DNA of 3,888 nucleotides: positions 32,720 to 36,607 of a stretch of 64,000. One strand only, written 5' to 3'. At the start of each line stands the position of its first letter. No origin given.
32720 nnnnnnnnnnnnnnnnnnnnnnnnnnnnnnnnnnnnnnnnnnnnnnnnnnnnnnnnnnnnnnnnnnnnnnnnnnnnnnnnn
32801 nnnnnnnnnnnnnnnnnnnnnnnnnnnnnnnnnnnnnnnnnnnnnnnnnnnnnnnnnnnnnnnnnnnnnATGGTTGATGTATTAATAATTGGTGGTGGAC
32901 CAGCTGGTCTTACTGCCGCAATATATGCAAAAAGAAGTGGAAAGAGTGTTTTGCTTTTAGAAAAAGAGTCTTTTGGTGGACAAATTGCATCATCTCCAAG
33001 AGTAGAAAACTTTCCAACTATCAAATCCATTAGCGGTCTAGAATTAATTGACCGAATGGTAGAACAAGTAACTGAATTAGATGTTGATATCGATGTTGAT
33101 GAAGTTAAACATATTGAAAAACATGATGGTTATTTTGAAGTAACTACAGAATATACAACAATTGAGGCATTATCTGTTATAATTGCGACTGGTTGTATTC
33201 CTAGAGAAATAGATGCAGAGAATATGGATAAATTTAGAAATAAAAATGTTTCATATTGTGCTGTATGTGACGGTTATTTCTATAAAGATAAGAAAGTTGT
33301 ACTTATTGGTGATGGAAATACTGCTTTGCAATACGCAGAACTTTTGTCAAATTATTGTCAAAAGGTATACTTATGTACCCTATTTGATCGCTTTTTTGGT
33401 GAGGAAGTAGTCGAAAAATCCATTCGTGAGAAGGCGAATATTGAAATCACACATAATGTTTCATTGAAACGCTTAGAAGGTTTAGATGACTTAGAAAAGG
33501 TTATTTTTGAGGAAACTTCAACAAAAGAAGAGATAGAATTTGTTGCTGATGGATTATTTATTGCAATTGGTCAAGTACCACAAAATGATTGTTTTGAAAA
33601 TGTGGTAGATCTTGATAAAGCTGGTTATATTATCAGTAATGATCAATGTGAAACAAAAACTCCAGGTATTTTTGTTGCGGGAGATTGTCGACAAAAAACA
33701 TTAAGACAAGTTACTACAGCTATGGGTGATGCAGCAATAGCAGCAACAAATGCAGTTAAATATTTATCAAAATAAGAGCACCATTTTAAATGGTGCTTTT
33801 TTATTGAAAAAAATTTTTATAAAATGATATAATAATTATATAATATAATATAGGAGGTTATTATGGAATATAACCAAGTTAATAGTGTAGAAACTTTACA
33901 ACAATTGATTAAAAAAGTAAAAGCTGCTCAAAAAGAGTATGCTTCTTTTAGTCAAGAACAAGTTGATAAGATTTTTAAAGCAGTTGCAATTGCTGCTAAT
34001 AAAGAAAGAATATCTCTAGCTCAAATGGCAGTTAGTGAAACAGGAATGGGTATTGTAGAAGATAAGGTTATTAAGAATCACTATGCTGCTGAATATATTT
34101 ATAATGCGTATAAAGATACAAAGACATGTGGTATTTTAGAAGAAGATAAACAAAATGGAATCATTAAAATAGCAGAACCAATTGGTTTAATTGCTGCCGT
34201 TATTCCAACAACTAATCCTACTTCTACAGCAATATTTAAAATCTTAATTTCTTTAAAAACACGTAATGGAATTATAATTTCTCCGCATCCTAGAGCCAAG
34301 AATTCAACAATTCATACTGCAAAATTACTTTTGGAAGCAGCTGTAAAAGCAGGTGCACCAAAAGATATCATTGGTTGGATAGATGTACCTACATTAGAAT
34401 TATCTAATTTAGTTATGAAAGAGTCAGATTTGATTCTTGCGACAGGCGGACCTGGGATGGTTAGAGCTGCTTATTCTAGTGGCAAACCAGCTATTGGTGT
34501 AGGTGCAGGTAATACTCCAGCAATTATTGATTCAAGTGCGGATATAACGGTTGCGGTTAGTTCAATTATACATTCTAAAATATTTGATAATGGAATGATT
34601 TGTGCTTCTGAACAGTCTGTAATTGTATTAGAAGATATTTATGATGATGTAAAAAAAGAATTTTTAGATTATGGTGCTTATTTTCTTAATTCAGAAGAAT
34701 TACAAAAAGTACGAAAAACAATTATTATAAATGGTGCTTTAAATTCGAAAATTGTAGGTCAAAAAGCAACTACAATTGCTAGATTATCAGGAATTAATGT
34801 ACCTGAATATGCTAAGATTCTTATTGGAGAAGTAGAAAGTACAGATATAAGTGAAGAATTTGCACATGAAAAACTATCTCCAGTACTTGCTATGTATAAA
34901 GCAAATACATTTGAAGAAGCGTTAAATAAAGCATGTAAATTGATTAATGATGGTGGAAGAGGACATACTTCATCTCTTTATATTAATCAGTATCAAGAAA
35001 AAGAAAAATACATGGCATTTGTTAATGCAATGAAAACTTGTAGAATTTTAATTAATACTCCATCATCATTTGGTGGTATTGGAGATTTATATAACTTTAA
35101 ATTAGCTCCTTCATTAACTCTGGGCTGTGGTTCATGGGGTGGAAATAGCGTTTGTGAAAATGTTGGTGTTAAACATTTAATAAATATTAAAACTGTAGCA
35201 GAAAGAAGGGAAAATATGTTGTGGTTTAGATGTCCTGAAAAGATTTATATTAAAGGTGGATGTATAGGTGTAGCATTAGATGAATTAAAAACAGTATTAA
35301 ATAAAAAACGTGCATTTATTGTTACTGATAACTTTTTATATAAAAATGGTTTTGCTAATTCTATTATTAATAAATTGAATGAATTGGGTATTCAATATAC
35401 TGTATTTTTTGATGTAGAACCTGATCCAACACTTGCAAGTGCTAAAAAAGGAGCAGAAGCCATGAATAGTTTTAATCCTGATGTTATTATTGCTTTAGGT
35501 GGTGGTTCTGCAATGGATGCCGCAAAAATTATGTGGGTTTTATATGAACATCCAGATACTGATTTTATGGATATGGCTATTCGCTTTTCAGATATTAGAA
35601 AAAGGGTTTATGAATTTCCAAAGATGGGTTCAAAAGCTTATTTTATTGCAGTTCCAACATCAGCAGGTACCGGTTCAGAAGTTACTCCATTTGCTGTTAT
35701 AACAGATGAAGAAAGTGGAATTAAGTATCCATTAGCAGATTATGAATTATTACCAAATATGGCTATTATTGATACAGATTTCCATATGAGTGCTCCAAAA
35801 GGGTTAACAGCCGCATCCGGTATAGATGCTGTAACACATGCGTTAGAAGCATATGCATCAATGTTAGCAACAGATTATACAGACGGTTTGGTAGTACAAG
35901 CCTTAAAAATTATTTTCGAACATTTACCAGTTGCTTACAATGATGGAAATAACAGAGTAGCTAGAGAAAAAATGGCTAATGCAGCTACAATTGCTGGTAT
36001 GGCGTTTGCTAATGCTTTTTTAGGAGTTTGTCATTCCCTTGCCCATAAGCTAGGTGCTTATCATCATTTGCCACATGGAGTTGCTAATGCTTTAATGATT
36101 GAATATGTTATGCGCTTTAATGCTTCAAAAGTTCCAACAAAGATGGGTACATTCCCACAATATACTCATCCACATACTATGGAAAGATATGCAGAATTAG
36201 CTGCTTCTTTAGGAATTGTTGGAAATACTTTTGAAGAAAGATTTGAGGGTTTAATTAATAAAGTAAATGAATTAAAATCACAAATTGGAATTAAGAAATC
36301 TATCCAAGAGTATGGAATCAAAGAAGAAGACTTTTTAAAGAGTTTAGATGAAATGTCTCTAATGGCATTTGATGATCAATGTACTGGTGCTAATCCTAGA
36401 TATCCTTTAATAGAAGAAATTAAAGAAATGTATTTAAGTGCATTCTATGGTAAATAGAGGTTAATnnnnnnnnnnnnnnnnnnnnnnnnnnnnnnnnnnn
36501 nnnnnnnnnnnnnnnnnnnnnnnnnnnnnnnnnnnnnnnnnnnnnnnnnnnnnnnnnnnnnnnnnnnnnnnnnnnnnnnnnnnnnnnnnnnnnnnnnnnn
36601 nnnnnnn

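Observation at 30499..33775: Self-contained reductant relay for class III RNR: NrdD with fused thioredoxin-fold domain plus a TrxR-like flavoprotein without the NADPH motif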

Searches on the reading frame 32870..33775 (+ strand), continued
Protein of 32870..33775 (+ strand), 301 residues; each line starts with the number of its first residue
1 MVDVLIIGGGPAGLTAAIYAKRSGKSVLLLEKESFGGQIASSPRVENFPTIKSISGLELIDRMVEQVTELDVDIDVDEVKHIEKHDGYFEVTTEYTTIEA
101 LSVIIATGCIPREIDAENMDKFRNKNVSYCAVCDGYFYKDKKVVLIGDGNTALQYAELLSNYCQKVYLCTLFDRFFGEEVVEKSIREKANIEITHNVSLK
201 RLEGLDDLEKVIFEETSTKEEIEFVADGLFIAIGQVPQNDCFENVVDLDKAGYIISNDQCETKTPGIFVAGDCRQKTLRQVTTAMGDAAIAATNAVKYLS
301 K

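Call 95: search_protein_families(library=pfam, proteins=[P0363, P0289, P0275, P0248, P0249, P0324, P0380, P0316, P0356, P0360], max_evalue=0.001)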
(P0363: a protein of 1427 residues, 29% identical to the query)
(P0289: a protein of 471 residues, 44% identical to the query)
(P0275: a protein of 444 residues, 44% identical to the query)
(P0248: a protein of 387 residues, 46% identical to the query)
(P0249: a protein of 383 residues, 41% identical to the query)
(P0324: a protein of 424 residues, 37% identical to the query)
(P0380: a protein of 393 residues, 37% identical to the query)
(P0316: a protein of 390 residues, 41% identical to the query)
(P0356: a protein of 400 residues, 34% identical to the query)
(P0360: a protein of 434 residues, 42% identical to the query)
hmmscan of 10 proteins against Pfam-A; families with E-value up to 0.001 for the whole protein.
P0363 (1427 aa): 15 families
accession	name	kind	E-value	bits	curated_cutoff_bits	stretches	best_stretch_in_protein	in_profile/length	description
PF07992.20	Pyr_redox_2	-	6.7e-91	305.1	26.1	2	884-1175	2-287/291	Pyridine nucleotide-disulphide oxidoreductase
PF12796.13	Ank_2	-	2e-33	115.2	27.3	3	668-753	1-84/90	Ankyrin repeats (3 copies)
PF00070.33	Pyr_redox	-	2.8e-30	105.1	22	2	1033-1099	2-75/82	Pyridine nucleotide-disulphide oxidoreductase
PF13738.12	Pyr_redox_3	-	1.6e-26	93.7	30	2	938-1162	75-305/305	Pyridine nucleotide-disulphide oxidoreductase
PF00169.35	PH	-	9.2e-25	87.6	25.1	2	758-862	4-104/105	PH domain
PF00023.36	Ank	-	8.3e-21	73.4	21.1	2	80-104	4-28/33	Ankyrin repeat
PF13637.12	Ank_4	-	3.7e-19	68.8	22.7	2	668-719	1-50/50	Ankyrin repeats (many copies)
PF13606.12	Ank_3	-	1.9e-17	61.8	22.3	0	80-102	4-26/30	Ankyrin repeat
PF13857.12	Ank_5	-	8e-16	58.4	27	2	695-737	11-55/56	Ankyrin repeats (many copies)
PF24521.3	Ank_KRIT1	-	7.6e-09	35.9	80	1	664-720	46-106/149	KRIT1 ankyrin-repeats domain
PF03486.20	HI0933_like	-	3.4e-08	33.7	50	0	884-912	2-30/244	HI0933-like protein Rossmann domain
PF01134.28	GIDA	-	7.2e-06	25.7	22.1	0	885-911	2-28/391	Glucose inhibited division protein A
PF01266.30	DAO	-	1.1e-05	25.6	27.9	0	327-384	148-207/353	FAD dependent oxidoreductase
PF13241.12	NAD_binding_7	-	1.5e-05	25.9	22.1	0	411-453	4-42/104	Putative NAD(P)-binding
PF00890.30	FAD_binding_2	-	0.00042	20.1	20.4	0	885-913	2-30/414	FAD binding domain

P0289 (471 aa): 14 families
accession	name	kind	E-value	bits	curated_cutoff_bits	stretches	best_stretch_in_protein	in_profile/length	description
PF07992.20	Pyr_redox_2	-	3.6e-39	135.4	26.1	1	3-290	2-291/291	Pyridine nucleotide-disulphide oxidoreductase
PF01266.30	DAO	-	9.7e-14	52.1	27.9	2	3-37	1-37/353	FAD dependent oxidoreductase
PF13738.12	Pyr_redox_3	-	6.5e-13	49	30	2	78-177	103-200/305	Pyridine nucleotide-disulphide oxidoreductase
PF00070.33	Pyr_redox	-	3.4e-11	44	22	1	144-216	2-80/82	Pyridine nucleotide-disulphide oxidoreductase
PF12831.13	FAD_oxidored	-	6.7e-10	39.3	27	1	3-37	1-36/416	FAD dependent oxidoreductase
PF00890.30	FAD_binding_2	-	2.2e-09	37.4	20.4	1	3-50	1-49/414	FAD binding domain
PF03486.20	HI0933_like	-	3e-08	33.9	50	1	3-34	2-33/244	HI0933-like protein Rossmann domain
PF13450.12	NAD_binding_8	-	3.4e-07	30.9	21.9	1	6-40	1-36/68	NAD(P)-binding Rossmann-like domain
PF13454.12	NAD_binding_9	-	3.5e-07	30.8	21.8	0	59-110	102-154/155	FAD-NAD(P)-binding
PF01946.23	Thi4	-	5.7e-07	29.5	26.2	1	2-37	18-55/235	Thi4 family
PF01494.25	FAD_binding_3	-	6.7e-06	26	22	1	3-33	3-33/349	FAD binding domain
PF01134.28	GIDA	-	9e-06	25.4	22.1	1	3-33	1-29/391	Glucose inhibited division protein A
PF01928.26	CYTH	-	1.2e-05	25.6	23.2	1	308-447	2-158/179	CYTH domain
PF05834.18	Lycopene_cycl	-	5.6e-05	22.8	23.4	0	3-42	1-45/380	Lycopene cyclase protein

P0275 (444 aa): 19 families
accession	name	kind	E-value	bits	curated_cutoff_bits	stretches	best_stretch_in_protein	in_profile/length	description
PF07992.20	Pyr_redox_2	-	6.3e-40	137.8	26.1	1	2-289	1-290/291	Pyridine nucleotide-disulphide oxidoreductase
PF00583.31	Acetyltransf_1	-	4.1e-16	59.7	20.7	1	324-414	24-116/116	Acetyltransferase (GNAT) family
PF13738.12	Pyr_redox_3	-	3.3e-15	56.6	30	2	78-273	103-305/305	Pyridine nucleotide-disulphide oxidoreductase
PF00070.33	Pyr_redox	-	2.8e-12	47.4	22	1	144-216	2-80/82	Pyridine nucleotide-disulphide oxidoreductase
PF13508.13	Acetyltransf_7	-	1.2e-11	45.2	27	1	338-414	9-82/84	Acetyltransferase (GNAT) domain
PF01266.30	DAO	-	1.1e-10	42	27.9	2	3-37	1-37/353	FAD dependent oxidoreductase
PF00890.30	FAD_binding_2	-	4.9e-10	39.6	20.4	1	3-232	1-198/414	FAD binding domain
PF12831.13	FAD_oxidored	-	3.1e-08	33.8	27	1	3-38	1-37/416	FAD dependent oxidoreductase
PF13450.12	NAD_binding_8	-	4.6e-07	30.4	21.9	1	6-40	1-36/68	NAD(P)-binding Rossmann-like domain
PF03486.20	HI0933_like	-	8.6e-07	29.1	50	1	3-34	2-33/244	HI0933-like protein Rossmann domain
PF01946.23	Thi4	-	2.3e-06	27.4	26.2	0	3-38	19-56/235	Thi4 family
PF01494.25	FAD_binding_3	-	2.2e-05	24.3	22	1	2-33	2-33/349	FAD binding domain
PF13454.12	NAD_binding_9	-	3.3e-05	24.4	21.8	0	61-110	104-154/155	FAD-NAD(P)-binding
PF08445.16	FR47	-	3.3e-05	24.2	22.1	1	359-416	24-79/86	FR47-like protein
PF13673.13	Acetyltransf_10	-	5.9e-05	23.5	23.6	1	339-422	38-115/128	Acetyltransferase (GNAT) domain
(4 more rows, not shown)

P0248 (387 aa): 12 families
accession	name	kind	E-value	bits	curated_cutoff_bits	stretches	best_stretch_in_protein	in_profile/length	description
PF07992.20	Pyr_redox_2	-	7.2e-44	150.8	26.1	1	83-373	1-291/291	Pyridine nucleotide-disulphide oxidoreductase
PF13738.12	Pyr_redox_3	-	5.1e-24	85.5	30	2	135-356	78-305/305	Pyridine nucleotide-disulphide oxidoreductase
PF01266.30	DAO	-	3.6e-13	50.2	27.9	1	84-119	1-38/353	FAD dependent oxidoreductase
PF12831.13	FAD_oxidored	-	3.3e-12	46.9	27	1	84-124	1-42/416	FAD dependent oxidoreductase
PF03486.20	HI0933_like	-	6.6e-12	45.8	50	1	84-116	2-34/244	HI0933-like protein Rossmann domain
PF00070.33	Pyr_redox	-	4.2e-11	43.7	22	1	226-299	2-80/82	Pyridine nucleotide-disulphide oxidoreductase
PF13450.12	NAD_binding_8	-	1e-09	38.9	21.9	1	87-122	1-37/68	NAD(P)-binding Rossmann-like domain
PF00890.30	FAD_binding_2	-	5.8e-09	36.1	20.4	1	84-118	1-36/414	FAD binding domain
PF01946.23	Thi4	-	2e-08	34.2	26.2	1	83-118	18-55/235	Thi4 family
PF01494.25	FAD_binding_3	-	5.7e-07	29.5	22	1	83-115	2-34/349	FAD binding domain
PF01134.28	GIDA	-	1.8e-06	27.7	22.1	1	84-125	1-43/391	Glucose inhibited division protein A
PF13454.12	NAD_binding_9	-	0.00063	20.2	21.8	0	146-192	108-154/155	FAD-NAD(P)-binding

P0249 (383 aa): 9 families
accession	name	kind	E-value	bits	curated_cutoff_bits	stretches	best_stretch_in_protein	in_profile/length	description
PF07992.20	Pyr_redox_2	-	3.4e-47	161.7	26.1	1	2-288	1-291/291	Pyridine nucleotide-disulphide oxidoreductase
PF13738.12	Pyr_redox_3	-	3.3e-16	59.8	30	1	77-271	102-305/305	Pyridine nucleotide-disulphide oxidoreductase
PF00070.33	Pyr_redox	-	3.2e-13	50.4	22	1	143-214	2-80/82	Pyridine nucleotide-disulphide oxidoreductase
PF01266.30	DAO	-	1.3e-08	35.2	27.9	0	3-41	1-39/353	FAD dependent oxidoreductase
PF12831.13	FAD_oxidored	-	1.6e-07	31.5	27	1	3-42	1-41/416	FAD dependent oxidoreductase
PF00890.30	FAD_binding_2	-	1.8e-06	27.9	20.4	1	5-42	3-41/414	FAD binding domain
PF03486.20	HI0933_like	-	2.3e-06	27.7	50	0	3-34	2-33/244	HI0933-like protein Rossmann domain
PF13450.12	NAD_binding_8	-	6.5e-05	23.6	21.9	1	6-44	1-40/68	NAD(P)-binding Rossmann-like domain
PF01494.25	FAD_binding_3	-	0.00099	18.9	22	0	2-31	2-31/349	FAD binding domain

P0324 (424 aa): 15 families
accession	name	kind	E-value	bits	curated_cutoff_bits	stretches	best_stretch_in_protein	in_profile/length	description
PF07992.20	Pyr_redox_2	-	6.1e-54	183.8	26.1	1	124-411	2-291/291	Pyridine nucleotide-disulphide oxidoreductase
PF13738.12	Pyr_redox_3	-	3e-27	96.1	30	1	126-394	1-305/305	Pyridine nucleotide-disulphide oxidoreductase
PF00085.26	Thioredoxin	-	1.6e-14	54.2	23.5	1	9-105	6-101/103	Thioredoxin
PF00070.33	Pyr_redox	-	3.4e-14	53.6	22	1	265-330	1-71/82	Pyridine nucleotide-disulphide oxidoreductase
PF01266.30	DAO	-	3.5e-09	37.1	27.9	1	124-157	1-35/353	FAD dependent oxidoreductase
PF13098.12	Thioredoxin_2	-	5e-09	36.9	27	1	18-102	2-101/104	Thioredoxin-like domain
PF01946.23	Thi4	-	5.1e-09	36.2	26.2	1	118-156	13-52/235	Thi4 family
PF00890.30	FAD_binding_2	-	5.3e-09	36.2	20.4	1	124-158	1-36/414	FAD binding domain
PF12831.13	FAD_oxidored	-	1.3e-08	35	27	1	124-159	1-37/416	FAD dependent oxidoreductase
PF03486.20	HI0933_like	-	1.9e-08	34.5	50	1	124-168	2-51/244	HI0933-like protein Rossmann domain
PF01134.28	GIDA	-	8.6e-08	32.1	22.1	1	124-175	1-47/391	Glucose inhibited division protein A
PF01494.25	FAD_binding_3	-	1.7e-05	24.6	22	1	123-153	2-32/349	FAD binding domain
PF13434.12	Lys_Orn_oxgnase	-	4.6e-05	23.1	21.3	1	186-276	108-201/339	L-lysine 6-monooxygenase/L-ornithine 5-monooxygenase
PF13450.12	NAD_binding_8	-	0.00012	22.8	21.9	1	127-159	1-34/68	NAD(P)-binding Rossmann-like domain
PF05834.18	Lycopene_cycl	-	0.00051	19.7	23.4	0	124-154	1-33/380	Lycopene cyclase protein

P0380 (393 aa): 12 families
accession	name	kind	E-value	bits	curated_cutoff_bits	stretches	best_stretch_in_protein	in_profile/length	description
PF07992.20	Pyr_redox_2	-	4.4e-45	154.8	26.1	1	91-378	2-291/291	Pyridine nucleotide-disulphide oxidoreductase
PF13738.12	Pyr_redox_3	-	6.2e-23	81.9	30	1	165-361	101-305/305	Pyridine nucleotide-disulphide oxidoreductase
PF00070.33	Pyr_redox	-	8.5e-14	52.3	22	1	231-301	1-77/82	Pyridine nucleotide-disulphide oxidoreductase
PF00462.30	Glutaredoxin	-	8.3e-08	32.8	22.9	1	9-61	4-55/60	Glutaredoxin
PF01266.30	DAO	-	1.1e-07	32.2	27.9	1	91-128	1-38/353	FAD dependent oxidoreductase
PF12831.13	FAD_oxidored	-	1.7e-07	31.3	27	1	91-128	1-39/416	FAD dependent oxidoreductase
PF13450.12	NAD_binding_8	-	2.7e-07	31.2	21.9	1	94-134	1-41/68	NAD(P)-binding Rossmann-like domain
PF00890.30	FAD_binding_2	-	3.3e-06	27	20.4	1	91-127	1-38/414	FAD binding domain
PF01946.23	Thi4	-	5.2e-06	26.3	26.2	1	90-125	18-54/235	Thi4 family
PF01134.28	GIDA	-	3.2e-05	23.6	22.1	0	91-121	1-31/391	Glucose inhibited division protein A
PF03486.20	HI0933_like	-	0.0001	22.3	50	1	91-123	2-34/244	HI0933-like protein Rossmann domain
PF14595.12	Thioredoxin_9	-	0.00012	22.4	25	1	5-64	44-106/129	Thioredoxin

P0316 (390 aa): 10 families
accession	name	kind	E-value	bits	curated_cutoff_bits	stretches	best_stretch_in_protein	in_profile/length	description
PF07992.20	Pyr_redox_2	-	6.3e-50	170.7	26.1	1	2-283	1-291/291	Pyridine nucleotide-disulphide oxidoreductase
PF13738.12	Pyr_redox_3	-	3.5e-25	89.3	30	2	50-266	74-305/305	Pyridine nucleotide-disulphide oxidoreductase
PF00070.33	Pyr_redox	-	1.8e-16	60.8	22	1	143-213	2-79/82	Pyridine nucleotide-disulphide oxidoreductase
PF03486.20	HI0933_like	-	8e-11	42.3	50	1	3-35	2-34/244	HI0933-like protein Rossmann domain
PF01266.30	DAO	-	4e-10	40.2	27.9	1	3-37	1-37/353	FAD dependent oxidoreductase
PF00890.30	FAD_binding_2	-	5.4e-08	32.9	20.4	1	3-34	1-32/414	FAD binding domain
PF12831.13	FAD_oxidored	-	8.5e-08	32.3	27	1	3-39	1-38/416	FAD dependent oxidoreductase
PF13450.12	NAD_binding_8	-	1.9e-07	31.7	21.9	1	6-40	1-36/68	NAD(P)-binding Rossmann-like domain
PF01134.28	GIDA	-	2.6e-06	27.2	22.1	1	3-71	1-60/391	Glucose inhibited division protein A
PF01946.23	Thi4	-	2.7e-06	27.2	26.2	1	3-37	19-55/235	Thi4 family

P0356 (400 aa): 14 families
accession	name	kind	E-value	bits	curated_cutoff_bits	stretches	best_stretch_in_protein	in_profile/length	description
PF07992.20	Pyr_redox_2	-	3.2e-60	204.4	26.1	2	5-232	1-230/291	Pyridine nucleotide-disulphide oxidoreductase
PF13738.12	Pyr_redox_3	-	2.1e-31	109.7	30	3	77-182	98-202/305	Pyridine nucleotide-disulphide oxidoreductase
PF00070.33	Pyr_redox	-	1.2e-25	90.3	22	2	240-311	2-80/82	Pyridine nucleotide-disulphide oxidoreductase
PF12831.13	FAD_oxidored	-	5.1e-13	49.5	27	1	6-42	1-38/416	FAD dependent oxidoreductase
PF00890.30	FAD_binding_2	-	2.8e-10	40.4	20.4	1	6-43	1-39/414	FAD binding domain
PF01134.28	GIDA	-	3.1e-09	36.8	22.1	1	6-39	1-35/391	Glucose inhibited division protein A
PF13450.12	NAD_binding_8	-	1.4e-08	35.4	21.9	1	9-63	1-54/68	NAD(P)-binding Rossmann-like domain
PF00743.25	FMO-like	-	4.7e-08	32.4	22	0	116-181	154-220/532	Flavin-binding monooxygenase-like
PF01266.30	DAO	-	5.7e-08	33.1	27.9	1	6-39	1-35/353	FAD dependent oxidoreductase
PF03486.20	HI0933_like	-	2.4e-07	30.9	50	1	6-40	2-36/244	HI0933-like protein Rossmann domain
PF13434.12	Lys_Orn_oxgnase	-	1.5e-06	28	21.3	0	95-179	139-225/339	L-lysine 6-monooxygenase/L-ornithine 5-monooxygenase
PF01946.23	Thi4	-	6.5e-06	26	26.2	1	5-44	18-59/235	Thi4 family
PF13241.12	NAD_binding_7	-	1.1e-05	26.3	22.1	0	236-269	6-39/104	Putative NAD(P)-binding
PF01494.25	FAD_binding_3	-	1.4e-05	25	22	0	6-37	3-34/349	FAD binding domain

P0360 (434 aa): 10 families
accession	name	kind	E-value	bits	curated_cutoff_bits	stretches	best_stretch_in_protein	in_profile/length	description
PF07992.20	Pyr_redox_2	-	1.3e-39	136.8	26.1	2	5-272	1-225/291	Pyridine nucleotide-disulphide oxidoreductase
PF13738.12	Pyr_redox_3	-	1.5e-14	54.4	30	1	138-229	110-200/305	Pyridine nucleotide-disulphide oxidoreductase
PF00070.33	Pyr_redox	-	2e-12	47.9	22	1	196-266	2-79/82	Pyridine nucleotide-disulphide oxidoreductase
PF12831.13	FAD_oxidored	-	2.8e-08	33.9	27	1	6-42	1-38/416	FAD dependent oxidoreductase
PF01134.28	GIDA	-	1.3e-06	28.2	22.1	1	6-77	1-63/391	Glucose inhibited division protein A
PF13450.12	NAD_binding_8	-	6.2e-06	26.8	21.9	1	9-58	1-41/68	NAD(P)-binding Rossmann-like domain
PF00890.30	FAD_binding_2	-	6.5e-06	26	20.4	1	6-41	1-37/414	FAD binding domain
PF03486.20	HI0933_like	-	1.1e-05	25.4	50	1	6-36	2-32/244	HI0933-like protein Rossmann domain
PF01266.30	DAO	-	5.7e-05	23.2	27.9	1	6-40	1-37/353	FAD dependent oxidoreductase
PF01946.23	Thi4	-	0.00016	21.4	26.2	0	5-40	18-55/235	Thi4 family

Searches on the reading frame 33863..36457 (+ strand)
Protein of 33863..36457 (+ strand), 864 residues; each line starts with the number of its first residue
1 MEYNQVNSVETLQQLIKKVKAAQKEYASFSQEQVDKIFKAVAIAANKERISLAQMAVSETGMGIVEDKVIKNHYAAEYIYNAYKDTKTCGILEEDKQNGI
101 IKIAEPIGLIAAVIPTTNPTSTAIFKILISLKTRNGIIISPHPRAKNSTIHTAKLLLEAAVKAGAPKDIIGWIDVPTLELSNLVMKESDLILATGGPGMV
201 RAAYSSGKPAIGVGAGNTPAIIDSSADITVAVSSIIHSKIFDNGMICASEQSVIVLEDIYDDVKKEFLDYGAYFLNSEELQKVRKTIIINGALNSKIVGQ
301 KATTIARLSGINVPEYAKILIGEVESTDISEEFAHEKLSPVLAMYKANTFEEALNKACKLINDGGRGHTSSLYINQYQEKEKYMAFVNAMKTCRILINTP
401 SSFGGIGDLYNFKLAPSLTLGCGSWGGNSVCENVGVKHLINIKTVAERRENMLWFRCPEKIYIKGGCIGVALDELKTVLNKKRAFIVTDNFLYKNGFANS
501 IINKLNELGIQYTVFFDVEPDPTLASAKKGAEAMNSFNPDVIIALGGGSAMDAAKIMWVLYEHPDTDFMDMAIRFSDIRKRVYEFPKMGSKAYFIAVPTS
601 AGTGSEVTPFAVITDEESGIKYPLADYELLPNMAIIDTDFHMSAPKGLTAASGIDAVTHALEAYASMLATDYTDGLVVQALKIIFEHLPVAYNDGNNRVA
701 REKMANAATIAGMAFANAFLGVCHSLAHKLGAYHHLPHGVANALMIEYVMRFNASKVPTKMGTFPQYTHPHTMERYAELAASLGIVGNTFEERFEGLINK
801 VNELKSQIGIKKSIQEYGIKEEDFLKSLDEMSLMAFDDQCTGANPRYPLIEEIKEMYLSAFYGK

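Call 44: search_protein_families(library=ncbifam, proteins=[window:33863-36457:+], max_evalue=1e-10)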
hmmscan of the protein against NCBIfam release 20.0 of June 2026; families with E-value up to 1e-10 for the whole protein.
window:33863-36457:+ (864 aa): 30 families (the best 25 are shown)
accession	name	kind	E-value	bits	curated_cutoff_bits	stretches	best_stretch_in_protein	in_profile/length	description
NF010378.0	PRK13805.1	equivalog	0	1364.4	951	1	4-864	8-867/872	bifunctional acetaldehyde-CoA/alcohol dehydrogenase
TIGR02518.1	EutH_ACDH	equivalog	2.1e-158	528.2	620.1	1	6-447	4-443/488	acetaldehyde dehydrogenase (acetylating)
NF047625.1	AcylSulfactDhSauS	equivalog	2.8e-110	369.3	600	1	10-448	4-443/464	acylating sulfoacetaldehyde dehydrogenase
TIGR02638.1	lactal_redase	equivalog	1.6e-89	300.4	523.15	1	458-857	7-379/379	lactaldehyde reductase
NF007911.0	PRK10624.1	equivalog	2.6e-83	280.1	537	1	465-860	15-381/382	lactaldehyde reductase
NF041833.1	Fe_ADH_ErcA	equivalog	1.3e-77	261.5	550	1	474-861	23-382/382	alcohol dehydrogenase-like regulatory protein ErcA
NF011927.0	PRK15398.1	subfamily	2.5e-74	250.6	403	1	10-407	36-425/465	aldehyde dehydrogenase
NF053866.1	CholDhdGbsBBac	equivalog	6.9e-66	222.5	550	1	447-861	4-391/392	choline dehydrogenase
NF007363.0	PRK09860.1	equivalog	3.8e-64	217.2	581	1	482-860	32-382/383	L-threonine dehydrogenase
NF011998.0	PRK15454.1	equivalog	1.2e-61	208.6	556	1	481-860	49-394/395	ethanolamine utilization ethanol dehydrogenase EutG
NF050025.1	SulfAcetaldRedSarD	equivalog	1.9e-57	194.9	700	1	459-856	9-380/385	sulfoacetaldehyde reductase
NF058672.1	4HyButDHCUPNE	equivalog_domain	1.2e-56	192.6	500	1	463-858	12-375/378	4-hydroxybutyrate dehydrogenase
TIGR03405.1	Phn_Fe-ADH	equivalog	6.1e-55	186.4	423.7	1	471-830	13-342/355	iron-containing alcohol dehydrogenase PsrA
TIGR04266.1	NDMA_methanol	equivalog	6.8e-28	97.6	625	1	479-785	36-320/420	NDMA-dependent methanol dehydrogenase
NF040648.1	lactal_redase_Meth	equivalog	1.1e-16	60.9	650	1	8-403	31-427/463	lactaldehyde dehydrogenase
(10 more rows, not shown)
